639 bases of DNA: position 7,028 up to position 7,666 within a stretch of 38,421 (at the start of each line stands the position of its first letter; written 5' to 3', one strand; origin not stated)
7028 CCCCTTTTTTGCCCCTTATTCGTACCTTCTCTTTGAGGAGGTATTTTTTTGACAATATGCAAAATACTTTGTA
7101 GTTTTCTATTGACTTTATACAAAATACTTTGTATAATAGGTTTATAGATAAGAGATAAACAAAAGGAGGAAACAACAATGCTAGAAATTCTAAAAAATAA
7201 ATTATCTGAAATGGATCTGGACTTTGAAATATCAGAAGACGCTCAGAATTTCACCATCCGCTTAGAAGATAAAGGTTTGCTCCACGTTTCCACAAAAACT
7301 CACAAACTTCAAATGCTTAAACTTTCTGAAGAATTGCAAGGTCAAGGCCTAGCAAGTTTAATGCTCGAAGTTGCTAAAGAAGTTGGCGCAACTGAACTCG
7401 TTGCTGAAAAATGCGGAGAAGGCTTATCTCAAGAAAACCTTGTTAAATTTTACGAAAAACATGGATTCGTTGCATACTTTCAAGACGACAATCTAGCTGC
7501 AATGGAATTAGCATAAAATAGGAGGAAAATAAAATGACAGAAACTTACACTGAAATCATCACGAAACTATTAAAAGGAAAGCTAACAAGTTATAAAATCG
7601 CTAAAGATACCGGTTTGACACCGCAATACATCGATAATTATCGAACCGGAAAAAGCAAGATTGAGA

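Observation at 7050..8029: Terminator-insulated two-gene cassette (acidic mini-GNAT + AcrIIA1-like HTH protein): candidate enzymatic anti-CRISPR/anti-defence or lysogenic-conversion module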

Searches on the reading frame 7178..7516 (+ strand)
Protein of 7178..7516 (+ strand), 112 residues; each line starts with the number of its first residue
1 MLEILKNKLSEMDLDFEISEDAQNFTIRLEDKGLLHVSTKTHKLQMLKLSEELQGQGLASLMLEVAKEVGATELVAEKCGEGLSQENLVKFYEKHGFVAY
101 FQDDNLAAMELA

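Call 4: search_protein_families(library=pfam, proteins=[window:7178-7516:+], max_evalue=1)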
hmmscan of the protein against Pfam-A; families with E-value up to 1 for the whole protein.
window:7178-7516:+ (112 aa): 3 families
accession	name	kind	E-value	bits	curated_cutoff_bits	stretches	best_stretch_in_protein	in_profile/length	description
PF13673.13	Acetyltransf_10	-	1.3e-06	28.8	23.6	1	33-100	44-110/128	Acetyltransferase (GNAT) domain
PF13508.13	Acetyltransf_7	-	3.5e-06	27.7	27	1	43-98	31-83/84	Acetyltransferase (GNAT) domain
PF00583.31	Acetyltransf_1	-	0.00088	20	20.7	1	39-97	57-116/116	Acetyltransferase (GNAT) family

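Call 5: search_protein_families(library=phrogs, proteins=[window:7178-7516:+], max_evalue=1)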
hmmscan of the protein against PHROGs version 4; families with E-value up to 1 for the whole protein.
window:7178-7516:+ (112 aa): 6 families
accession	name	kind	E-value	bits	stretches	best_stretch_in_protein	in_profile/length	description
phrog_1249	-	other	3.3e-05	24.7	1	39-102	87-151/180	acetyltransferase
phrog_3810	-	other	0.00074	20.5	1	38-102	80-147/155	acetyltransferase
phrog_1758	-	other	0.0048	17.9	1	40-104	98-165/184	acetyltransferase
phrog_21214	-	other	0.018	16.1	1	21-103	52-128/129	acetyltransferase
phrog_24579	-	head and packaging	0.066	14.2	1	54-102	17-62/126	terminase small subunit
phrog_2444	-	unknown function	0.14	13.1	1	13-28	18-33/38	-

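Call 8: search_solved_structures(query=window:7178-7516:+, max_evalue=10, show_alignments=3)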
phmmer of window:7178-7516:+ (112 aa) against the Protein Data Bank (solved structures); distinct sequences matched with E-value up to 10: 11.
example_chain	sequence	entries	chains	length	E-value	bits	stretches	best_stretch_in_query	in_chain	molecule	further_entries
7l1k_A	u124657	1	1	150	0.024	18.1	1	41-100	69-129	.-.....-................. 30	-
6iuf_A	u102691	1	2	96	0.031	17.8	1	44-104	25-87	protein-a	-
2ae6_A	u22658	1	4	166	0.04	17.4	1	45-102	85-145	acetyltransferase, GNAT family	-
1y9k_A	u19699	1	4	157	0.11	15.9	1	34-101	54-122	IAA acetyltransferase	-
3uh8_A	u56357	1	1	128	0.39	14.2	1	75-106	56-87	ORF48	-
1i21_A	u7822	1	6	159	0.98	12.9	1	34-97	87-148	GLUCOSAMINE-PHOSPHATE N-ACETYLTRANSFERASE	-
1i12_A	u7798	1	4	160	0.99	12.9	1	34-97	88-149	GLUCOSAMINE-PHOSPHATE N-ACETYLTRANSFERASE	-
1i1d_A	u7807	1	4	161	1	12.9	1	34-97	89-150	GLUCOSAMINE-PHOSPHATE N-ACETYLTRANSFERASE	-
2g3a_A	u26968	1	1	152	1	12.8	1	24-98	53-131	acetyltransferase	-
4v96_AA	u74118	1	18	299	1.3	12.5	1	75-106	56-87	ORF48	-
5c00_A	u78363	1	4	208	1.4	12.4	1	46-95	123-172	MdbA protein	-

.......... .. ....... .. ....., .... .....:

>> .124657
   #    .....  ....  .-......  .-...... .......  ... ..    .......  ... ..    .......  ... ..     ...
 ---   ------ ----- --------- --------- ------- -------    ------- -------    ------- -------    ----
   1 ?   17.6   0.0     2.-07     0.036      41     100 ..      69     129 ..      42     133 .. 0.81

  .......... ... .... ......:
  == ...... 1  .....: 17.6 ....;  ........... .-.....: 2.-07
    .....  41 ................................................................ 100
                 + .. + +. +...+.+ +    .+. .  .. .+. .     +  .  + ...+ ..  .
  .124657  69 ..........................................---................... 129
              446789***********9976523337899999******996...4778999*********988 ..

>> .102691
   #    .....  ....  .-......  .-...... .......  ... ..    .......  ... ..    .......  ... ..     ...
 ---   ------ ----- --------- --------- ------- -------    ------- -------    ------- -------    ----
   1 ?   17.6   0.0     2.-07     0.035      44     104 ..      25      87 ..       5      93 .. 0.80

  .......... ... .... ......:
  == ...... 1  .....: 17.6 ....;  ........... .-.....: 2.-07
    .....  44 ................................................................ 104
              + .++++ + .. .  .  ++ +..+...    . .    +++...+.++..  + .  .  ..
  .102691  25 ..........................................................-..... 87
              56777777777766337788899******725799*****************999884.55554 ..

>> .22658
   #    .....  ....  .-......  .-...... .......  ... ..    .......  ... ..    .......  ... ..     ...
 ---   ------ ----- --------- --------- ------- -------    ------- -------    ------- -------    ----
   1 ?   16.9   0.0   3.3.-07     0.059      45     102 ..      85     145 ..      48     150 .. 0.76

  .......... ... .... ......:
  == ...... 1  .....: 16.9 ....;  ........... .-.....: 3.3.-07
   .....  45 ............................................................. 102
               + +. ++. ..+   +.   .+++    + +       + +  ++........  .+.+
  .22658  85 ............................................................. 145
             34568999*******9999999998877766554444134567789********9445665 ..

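Call 10: find_homologous_proteins(query=window:7178-7516:+)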
Query window:7178-7516:+ (112 aa): 2 proteins with E <= 0.001 among 8 candidates.
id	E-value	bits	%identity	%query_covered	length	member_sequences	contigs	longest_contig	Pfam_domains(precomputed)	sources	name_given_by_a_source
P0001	2.1e-63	228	100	100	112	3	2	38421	PF13673.14,PF13508.14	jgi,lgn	jgi:GNAT superfamily N-acetyltransferase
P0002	6.4e-41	156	68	99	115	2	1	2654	PF13673.14,PF13508.14,PF00583.32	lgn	-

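Call 12: find_encoding_contigs(protein=P0002, flank=5000)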
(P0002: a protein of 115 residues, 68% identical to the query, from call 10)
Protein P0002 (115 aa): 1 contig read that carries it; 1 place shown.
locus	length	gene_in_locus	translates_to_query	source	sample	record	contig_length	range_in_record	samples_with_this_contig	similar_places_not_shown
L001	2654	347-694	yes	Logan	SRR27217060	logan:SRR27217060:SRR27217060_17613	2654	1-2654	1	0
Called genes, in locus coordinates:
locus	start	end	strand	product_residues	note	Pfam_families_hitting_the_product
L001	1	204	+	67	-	?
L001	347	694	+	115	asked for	PF13673:Acetyltransf_10 (weak), PF00583:Acetyltransf_1 (faint), PF13508:Acetyltransf_7 (weak)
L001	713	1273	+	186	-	-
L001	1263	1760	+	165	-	-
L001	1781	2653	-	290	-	?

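Call 47: predict_structure(alignment_id=A2)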
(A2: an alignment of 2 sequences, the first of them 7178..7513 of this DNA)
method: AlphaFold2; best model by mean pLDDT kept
length: 112 residues; sequences in the alignment: 2
mean_pLDDT: 79.3   pTM: 0.71
mean pLDDT of the five models: 79.3, 78.0, 74.5, 73.7, 73.6
residues with pLDDT >= 90: 21; 70-90: 69; 50-70: 14; < 50: 8
segments of 3 or more residues with pLDDT < 50: 105-112
pLDDT, mean of each block of 10 residues (from residue 1): 89 91 90 88 85 84 89 70 68 81 46 35
secondary structure, 60 per line:
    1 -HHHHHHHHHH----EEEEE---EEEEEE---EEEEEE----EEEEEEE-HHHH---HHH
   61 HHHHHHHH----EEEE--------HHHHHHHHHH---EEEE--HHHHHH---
elements in order: H2-11 E16-20 E24-29 E33-38 E43-49 H51-54 H58-68 E73-76 H85-94 E98-101 H104-109

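Call 48: search_protein_representatives(alignment_id=A2)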
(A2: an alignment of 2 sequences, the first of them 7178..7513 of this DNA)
Query: 2 sequences, 115 profile positions. Proteins with E-value up to 0.001 (for the whole library): 10; up to 1e-10: 3; up to 1e-30: 1. The best 10 are listed.
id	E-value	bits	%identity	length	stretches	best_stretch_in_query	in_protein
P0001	2.4e-62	224.5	-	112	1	4-115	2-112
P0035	3.1e-17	79.1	-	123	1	35-106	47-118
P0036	5.3e-13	65.4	-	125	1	34-108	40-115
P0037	1.8e-09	54.0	-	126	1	16-102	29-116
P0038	9.1e-09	51.8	-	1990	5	9-110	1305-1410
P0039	3.7e-08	49.8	-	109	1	13-112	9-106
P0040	4.6e-07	46.3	-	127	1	7-103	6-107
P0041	4.9e-07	46.2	-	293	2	39-108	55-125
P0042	5.2e-05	39.7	-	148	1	29-112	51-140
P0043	2.2e-04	37.7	-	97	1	54-107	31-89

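Call 52: fold_search(model_id=the predicted structure, library=pdb)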
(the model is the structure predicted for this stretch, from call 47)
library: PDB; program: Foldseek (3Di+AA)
matches with E <= 10: 769; with E <= 0.001: 0
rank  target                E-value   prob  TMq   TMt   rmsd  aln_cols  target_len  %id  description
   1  8raw_A                1.2e-02  0.82  0.36  0.07  13.3       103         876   14  The crystal structure of DNA-bound human MutSbeta (MSH2/MSH3_G901D) in the canonical mismatch bound conformation with  (released 2025-06-11)
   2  3vqb_A                1.7e-02  0.90  0.38  0.32  10.5        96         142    9  HIV-1 IN core domain in complex with 6-fluoro-4H-1,3-benzodioxine-8-carboxylic acid (released 2013-01-30)
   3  5c82                  2.0e-02  0.82  0.37  0.27  13.2       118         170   17  Crystal structure of Nourseothricin acetyltransferase (released 2016-06-29)
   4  9kw9_A                2.9e-02  0.69  0.35  0.13  14.4       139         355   11  Crystal structure of proline dipeptidase from Pyrococcus furiosus complexed with Co (released 2025-12-10)
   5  5m1k_A                3.3e-02  0.60  0.34  0.24  10.1       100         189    8  Crystal structure of the large terminase nuclease from thermophilic phage G20c with bound Magnesium (released 2016-10-26)
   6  9kw9_B                3.8e-02  0.63  0.35  0.13  14.4       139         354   11  Crystal structure of proline dipeptidase from Pyrococcus furiosus complexed with Co (released 2025-12-10)
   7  3hph_A                5.5e-02  0.66  0.36  0.24   9.8       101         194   11  Closed tetramer of Visna virus integrase (residues 1-219) in complex with LEDGF IBD (released 2009-07-28)
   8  5m1o_A                5.5e-02  0.54  0.34  0.24  10.2        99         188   10  Crystal structure of the large terminase nuclease from thermophilic phage G20c with bound Cobalt (released 2016-10-26)
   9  7u32_G                6.3e-02  0.44  0.32  0.21   9.3       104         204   13  MVV cleaved synaptic complex (CSC) intasome at 3.4 A resolution (released 2022-05-11)
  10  5i4a_A                6.7e-02  0.41  0.30  0.08  11.0        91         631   11  X-ray crystal structure of Marinitoga piezophila Argonaute in complex with 5' OH guide RNA (released 2016-03-30)
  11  6qrq_A                7.2e-02  0.84  0.46  0.26   5.4       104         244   10  Apo conformation of chemotaxis sensor ODP (released 2019-06-19)
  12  6qnm_B                7.2e-02  0.82  0.44  0.25   5.7       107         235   14  Apo state of chemotaxis sensor ODP from T. denticola (released 2019-06-19)
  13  8t5b_B                7.2e-02  0.69  0.38  0.30  10.4        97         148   11  HIV-1 Integrase Catalytic Core Domain and C-Terminal Domain in Complex with Allosteric Integrase Inhibitor EKC-110 (released 2024-06-19)
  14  9kwa_A                7.2e-02  0.51  0.35  0.14  14.2       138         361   10  Crystal structure of proline dipeptidase from Pyrococcus furiosus complexed with Mn (released 2025-12-10)
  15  4evy_A                7.6e-02  0.82  0.47  0.37   9.8       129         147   12  Crystal structure of aminoglycoside antibiotic 6'-N-acetyltransferase AAC(6')-Ig from Acinetobacter haemolyticus in co (released 2012-05-09)
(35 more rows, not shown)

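Call 53: search_solved_structures(query=A3, max_evalue=1, show_alignments=3)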
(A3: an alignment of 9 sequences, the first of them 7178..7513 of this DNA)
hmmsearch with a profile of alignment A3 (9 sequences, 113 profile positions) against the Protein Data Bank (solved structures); distinct sequences matched with E-value up to 1: 102 (the best 60 are shown).
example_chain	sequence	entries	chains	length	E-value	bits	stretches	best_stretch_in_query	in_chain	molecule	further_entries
2ae6_A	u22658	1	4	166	2.5e-06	30.7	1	38-103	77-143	acetyltransferase, GNAT family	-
6iuf_A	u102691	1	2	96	1.1e-05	28.6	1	35-102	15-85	protein-a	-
6yzz_A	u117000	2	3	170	4.7e-05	26.6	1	44-105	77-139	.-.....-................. 50 | Acyl-CoA N-acyltransferases (NAT) superfamily protein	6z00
7l1k_A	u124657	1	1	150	8.9e-05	25.7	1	40-101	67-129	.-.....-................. 30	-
1i21_A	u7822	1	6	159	0.00014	25.1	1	12-100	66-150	GLUCOSAMINE-PHOSPHATE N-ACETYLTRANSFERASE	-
1i12_A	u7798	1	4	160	0.00014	25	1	12-100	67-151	GLUCOSAMINE-PHOSPHATE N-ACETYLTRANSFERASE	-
1i1d_A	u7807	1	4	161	0.00015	25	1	12-100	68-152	GLUCOSAMINE-PHOSPHATE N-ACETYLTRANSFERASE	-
1tiq_A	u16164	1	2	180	0.00022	24.5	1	4-101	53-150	Protease synthase and sporulation negative regulatory protein PAI 1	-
4zm6_A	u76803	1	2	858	0.00037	23.7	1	35-69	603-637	N-acetyl-beta-D glucosaminidase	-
3pp9_A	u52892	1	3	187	0.00044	23.5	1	4-100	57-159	Putative streptothricin acetyltransferase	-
9mto_A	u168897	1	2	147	0.00075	22.7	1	35-101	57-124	[Ribosomal protein bS18]-alanine N-acetyltransferase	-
4pv6_C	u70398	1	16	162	0.00076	22.7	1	39-101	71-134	N-terminal acetyltransferase complex subunit [ARD1]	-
2g3a_A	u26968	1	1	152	0.00088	22.5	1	45-100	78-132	acetyltransferase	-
1y9k_A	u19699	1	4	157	0.00089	22.5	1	35-100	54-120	IAA acetyltransferase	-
1q2y_A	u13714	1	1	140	0.0017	21.5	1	38-104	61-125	similar to hypothetical proteins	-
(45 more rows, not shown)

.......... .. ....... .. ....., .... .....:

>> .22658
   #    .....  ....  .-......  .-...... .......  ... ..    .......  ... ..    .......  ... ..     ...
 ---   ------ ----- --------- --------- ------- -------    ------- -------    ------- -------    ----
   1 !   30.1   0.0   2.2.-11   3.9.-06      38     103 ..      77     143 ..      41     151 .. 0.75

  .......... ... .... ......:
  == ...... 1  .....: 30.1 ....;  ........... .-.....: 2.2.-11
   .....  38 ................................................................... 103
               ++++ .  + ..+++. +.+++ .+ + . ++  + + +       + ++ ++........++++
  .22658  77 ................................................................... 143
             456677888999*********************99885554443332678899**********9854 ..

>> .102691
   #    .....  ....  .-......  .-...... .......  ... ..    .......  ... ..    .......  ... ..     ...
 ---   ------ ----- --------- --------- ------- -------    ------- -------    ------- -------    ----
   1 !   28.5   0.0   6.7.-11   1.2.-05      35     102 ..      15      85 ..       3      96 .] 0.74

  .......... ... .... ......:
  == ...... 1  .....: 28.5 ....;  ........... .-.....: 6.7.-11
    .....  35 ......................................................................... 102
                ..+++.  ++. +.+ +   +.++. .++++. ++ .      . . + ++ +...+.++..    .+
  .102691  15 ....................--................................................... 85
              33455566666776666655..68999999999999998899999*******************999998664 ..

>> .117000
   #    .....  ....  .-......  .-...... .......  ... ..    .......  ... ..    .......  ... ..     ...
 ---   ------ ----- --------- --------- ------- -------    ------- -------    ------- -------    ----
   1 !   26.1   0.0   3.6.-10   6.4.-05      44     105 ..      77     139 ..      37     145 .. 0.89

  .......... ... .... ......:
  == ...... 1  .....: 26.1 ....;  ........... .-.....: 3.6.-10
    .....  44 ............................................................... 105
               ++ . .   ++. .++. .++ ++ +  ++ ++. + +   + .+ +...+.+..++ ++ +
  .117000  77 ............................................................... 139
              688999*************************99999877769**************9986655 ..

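Call 54: search_protein_families(library=pfam, alignment_id=A3, max_evalue=0.01)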
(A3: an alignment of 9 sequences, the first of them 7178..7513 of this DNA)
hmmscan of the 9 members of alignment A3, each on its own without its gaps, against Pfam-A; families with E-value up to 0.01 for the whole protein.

A. member 1, window:7178-7513:+ (112 aa): 3 families
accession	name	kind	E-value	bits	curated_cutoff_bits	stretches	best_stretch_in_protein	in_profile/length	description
PF13673.13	Acetyltransf_10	-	1.3e-06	28.8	23.6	1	33-100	44-110/128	Acetyltransferase (GNAT) domain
PF13508.13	Acetyltransf_7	-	3.5e-06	27.7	27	1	43-98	31-83/84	Acetyltransferase (GNAT) domain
PF00583.31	Acetyltransf_1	-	0.00088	20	20.7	1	39-97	57-116/116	Acetyltransferase (GNAT) family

B. families by the number of members that match (of 9 scanned): 6 families
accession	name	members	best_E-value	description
PF13508.13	Acetyltransf_7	9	1.7e-08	Acetyltransferase (GNAT) domain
PF13673.13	Acetyltransf_10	9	4.2e-08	Acetyltransferase (GNAT) domain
PF00583.31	Acetyltransf_1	7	5.7e-07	Acetyltransferase (GNAT) family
PF14542.12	Acetyltransf_CG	2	0.00072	GCN5-related N-acetyl-transferase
PF08445.16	FR47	1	0.0013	FR47-like protein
PF04800.17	NDUS4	1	0.0075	NADH dehydrogenase ubiquinone Fe-S protein 4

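Call 58: search_protein_families(library=pfam, proteins=[L001:713-1270:+, L001:1263-1757:+], max_evalue=0.1)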
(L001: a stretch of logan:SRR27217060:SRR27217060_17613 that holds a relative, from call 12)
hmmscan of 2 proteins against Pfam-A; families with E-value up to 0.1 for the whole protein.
L001:713-1270:+ (186 aa): 0 families

L001:1263-1757:+ (165 aa): 8 families
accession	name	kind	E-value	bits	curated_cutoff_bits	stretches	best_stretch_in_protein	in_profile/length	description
PF08281.18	Sigma70_r4_2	-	0.00016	21.6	25.7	1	113-134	25-46/54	Sigma-70, region 4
PF15978.11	TnsD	-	0.00031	20.3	32.4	1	106-160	190-245/355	Tn7-like transposition protein D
PF13518.12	HTH_28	-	0.0021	18.6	25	1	64-92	4-32/52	Helix-turn-helix domain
PF04545.22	Sigma70_r4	-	0.0077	16.2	24.1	0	113-134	19-40/50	Sigma-70, region 4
PF02796.21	HTH_7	-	0.055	14.1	23.8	0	107-128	14-35/45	Helix-turn-helix domain of resolvase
PF19575.5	HTH_58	-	0.06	13.7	23.8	0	63-98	17-52/62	Helix-turn-helix domain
PF00196.25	GerE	-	0.082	13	23.5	0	107-132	10-35/57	Bacterial regulatory proteins, luxR family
PF13384.12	HTH_23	-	0.094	13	24.6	0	110-133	13-36/50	Homeodomain-like domain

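Call 59: search_protein_families(library=phrogs, proteins=[L001:713-1270:+, L001:1263-1757:+], max_evalue=0.01)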
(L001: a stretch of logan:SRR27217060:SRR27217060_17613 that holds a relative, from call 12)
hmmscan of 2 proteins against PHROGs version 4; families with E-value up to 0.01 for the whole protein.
L001:713-1270:+ (186 aa): 2 families
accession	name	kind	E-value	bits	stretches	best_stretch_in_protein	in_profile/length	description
phrog_2277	-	unknown function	2.4e-10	41.2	1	119-183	3-61/62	-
phrog_17782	-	unknown function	0.007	17.5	0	120-152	4-36/66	-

L001:1263-1757:+ (165 aa): 11 families
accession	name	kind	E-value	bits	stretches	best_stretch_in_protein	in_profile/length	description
phrog_99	-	DNA, RNA and nucleotide metabolism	2.5e-06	28.4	1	3-123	213-324/383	HNH endonuclease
phrog_13470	-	DNA, RNA and nucleotide metabolism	0.00011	23.3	1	2-59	91-149/152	HNH endonuclease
phrog_374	-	DNA, RNA and nucleotide metabolism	0.00015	21.7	1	2-107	359-461/617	HNH endonuclease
phrog_10300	-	transcription regulation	0.00032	21.7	1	104-134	125-155/182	transcriptional regulator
phrog_3855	-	DNA, RNA and nucleotide metabolism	0.0007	21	0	100-134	65-99/115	HTH DNA binding protein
phrog_11108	-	unknown function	0.0014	19.5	1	76-134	37-83/180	-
phrog_4538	-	unknown function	0.0039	17.1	1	55-141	351-435/447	-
phrog_13389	-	unknown function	0.0058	17.4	1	62-108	4-50/196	-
phrog_8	-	transcription regulation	0.006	17.1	1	49-149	40-118/346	transcriptional regulator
phrog_323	-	transcription regulation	0.008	16.8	0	77-148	125-198/319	transcriptional regulator, D5-like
phrog_4494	-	unknown function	0.009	17.5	0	105-143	9-44/109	-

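Call 63: predict_structure(alignment_id=A3)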
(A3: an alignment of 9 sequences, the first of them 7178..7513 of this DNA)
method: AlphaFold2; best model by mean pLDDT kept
length: 112 residues; sequences in the alignment: 9
mean_pLDDT: 94.8   pTM: 0.86
mean pLDDT of the five models: 94.8, 94.5, 94.5, 94.4, 94.1
residues with pLDDT >= 90: 100; 70-90: 11; 50-70: 1; < 50: 0
segments of 3 or more residues with pLDDT < 50: none
pLDDT, mean of each block of 10 residues (from residue 1): 96 97 97 96 96 92 98 91 88 98 95 95
secondary structure, 60 per line:
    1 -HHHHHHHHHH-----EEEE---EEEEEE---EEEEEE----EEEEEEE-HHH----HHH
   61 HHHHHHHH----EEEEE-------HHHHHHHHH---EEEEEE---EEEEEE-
elements in order: H2-11 E17-20 E24-29 E33-38 E43-49 H58-68 E73-77 H85-93 E97-102 E106-111
